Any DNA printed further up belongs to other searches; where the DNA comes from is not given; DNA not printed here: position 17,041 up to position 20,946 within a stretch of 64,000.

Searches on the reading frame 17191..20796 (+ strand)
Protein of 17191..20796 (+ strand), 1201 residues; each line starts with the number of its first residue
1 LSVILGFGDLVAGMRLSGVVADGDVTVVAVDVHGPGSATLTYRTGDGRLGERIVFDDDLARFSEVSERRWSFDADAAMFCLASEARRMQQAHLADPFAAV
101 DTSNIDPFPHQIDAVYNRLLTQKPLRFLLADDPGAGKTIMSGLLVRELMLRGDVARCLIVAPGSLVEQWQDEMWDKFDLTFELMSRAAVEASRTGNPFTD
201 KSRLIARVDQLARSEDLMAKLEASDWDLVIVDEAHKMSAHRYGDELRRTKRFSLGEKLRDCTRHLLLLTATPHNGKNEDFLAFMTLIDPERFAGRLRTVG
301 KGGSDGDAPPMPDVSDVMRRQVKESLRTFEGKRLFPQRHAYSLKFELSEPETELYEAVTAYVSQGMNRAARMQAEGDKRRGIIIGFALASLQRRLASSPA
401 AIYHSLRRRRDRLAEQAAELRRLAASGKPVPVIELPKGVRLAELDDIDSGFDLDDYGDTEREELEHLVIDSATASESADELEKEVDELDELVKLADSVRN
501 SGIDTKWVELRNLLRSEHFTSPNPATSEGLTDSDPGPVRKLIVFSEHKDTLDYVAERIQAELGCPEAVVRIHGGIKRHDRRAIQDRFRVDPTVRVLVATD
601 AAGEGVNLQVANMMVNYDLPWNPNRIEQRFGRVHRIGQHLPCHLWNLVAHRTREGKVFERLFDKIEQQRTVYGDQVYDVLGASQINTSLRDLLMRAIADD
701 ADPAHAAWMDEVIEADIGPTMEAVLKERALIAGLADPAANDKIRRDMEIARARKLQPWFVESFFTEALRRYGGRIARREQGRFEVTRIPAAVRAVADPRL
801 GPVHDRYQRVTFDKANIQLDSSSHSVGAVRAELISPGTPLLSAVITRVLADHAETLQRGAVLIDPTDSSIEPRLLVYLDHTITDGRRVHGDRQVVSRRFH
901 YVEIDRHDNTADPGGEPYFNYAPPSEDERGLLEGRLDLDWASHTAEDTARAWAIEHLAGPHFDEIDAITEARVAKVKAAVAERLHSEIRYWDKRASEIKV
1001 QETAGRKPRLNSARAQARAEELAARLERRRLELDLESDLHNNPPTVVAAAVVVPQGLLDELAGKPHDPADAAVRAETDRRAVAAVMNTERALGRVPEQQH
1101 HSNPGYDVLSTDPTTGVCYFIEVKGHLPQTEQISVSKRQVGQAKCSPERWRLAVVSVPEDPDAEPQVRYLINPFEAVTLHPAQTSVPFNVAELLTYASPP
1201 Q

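Call 8: search_protein_families(library=pfam, proteins=[window:17191-20796:+], max_evalue=0.001)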
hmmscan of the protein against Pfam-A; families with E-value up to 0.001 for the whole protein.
window:17191-20796:+ (1201 aa): 5 families
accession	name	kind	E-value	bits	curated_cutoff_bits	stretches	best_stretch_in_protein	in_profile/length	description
PF00271.37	Helicase_C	-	7.5e-24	84.5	23.5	1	539-637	16-110/110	Helicase conserved C-terminal domain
PF00176.29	SNF2-rel_dom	-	9.3e-16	58.2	24.9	1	124-356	17-250/290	SNF2-related domain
PF13020.12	NOV_C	-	1.2e-13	51.4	22.1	1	1079-1168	3-89/91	Protein NO VEIN, C-terminal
PF04851.21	ResIII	-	3.8e-13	50.1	22.5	1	105-273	2-163/164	Type III restriction enzyme, res subunit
PF00270.35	DEAD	-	1.2e-08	35.3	26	1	126-273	16-161/167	DEAD/DEAH box helicase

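Call 75: search_protein_families(library=padloc, proteins=[window:17191-20796:+], max_evalue=0.001)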
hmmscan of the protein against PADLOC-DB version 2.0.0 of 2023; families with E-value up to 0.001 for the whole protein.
window:17191-20796:+ (1201 aa): 53 families (the best 25 are shown)
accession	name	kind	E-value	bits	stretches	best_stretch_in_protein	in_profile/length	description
PDLC00659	HmaA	-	0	1273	1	8-1199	5-1171/1176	SNF2 helicase / DEAD-box helicase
PDLC02620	DrmD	-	1.2e-110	369.2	1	99-692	92-633/1060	DrmD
PDLC02621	DrmD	-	1.1e-97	326.4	1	109-909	124-886/1040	DrmD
PDLC02500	BrxHI|BrxHII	-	2.7e-92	308.8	1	82-779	66-708/933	BrxHI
PDLC02504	BrxHI|BrxHII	-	1.9e-91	305.5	1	75-852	78-780/971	BrxHII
PDLC02572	DrmA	-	4.4e-62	208.3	1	118-651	129-637/1043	DrmA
PDLC02623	DrmD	-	4.3e-57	191.6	2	337-694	400-679/1040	DrmD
PDLC02632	DrmD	-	1.4e-55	187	1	111-650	128-639/662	DrmD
PDLC02619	DrmD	-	3e-54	182.4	1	88-674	13-572/872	DrmD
PDLC02633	DrmD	-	9.2e-51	170.7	1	110-650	129-643/839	DrmD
PDLC02840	DpdE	-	3.4e-47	159.4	2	89-292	142-322/1091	DpdE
PDLC02634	DrmD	-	2.4e-45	152.7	2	58-423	44-394/900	DrmD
PDLC02624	DrmD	-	3.5e-42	142.7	2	145-417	2-270/652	DrmD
PDLC02843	DpdE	-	8.6e-39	131.2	2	98-292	150-317/1091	DpdE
PDLC02846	DpdE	-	1e-37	127.6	2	96-292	152-342/1034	DpdE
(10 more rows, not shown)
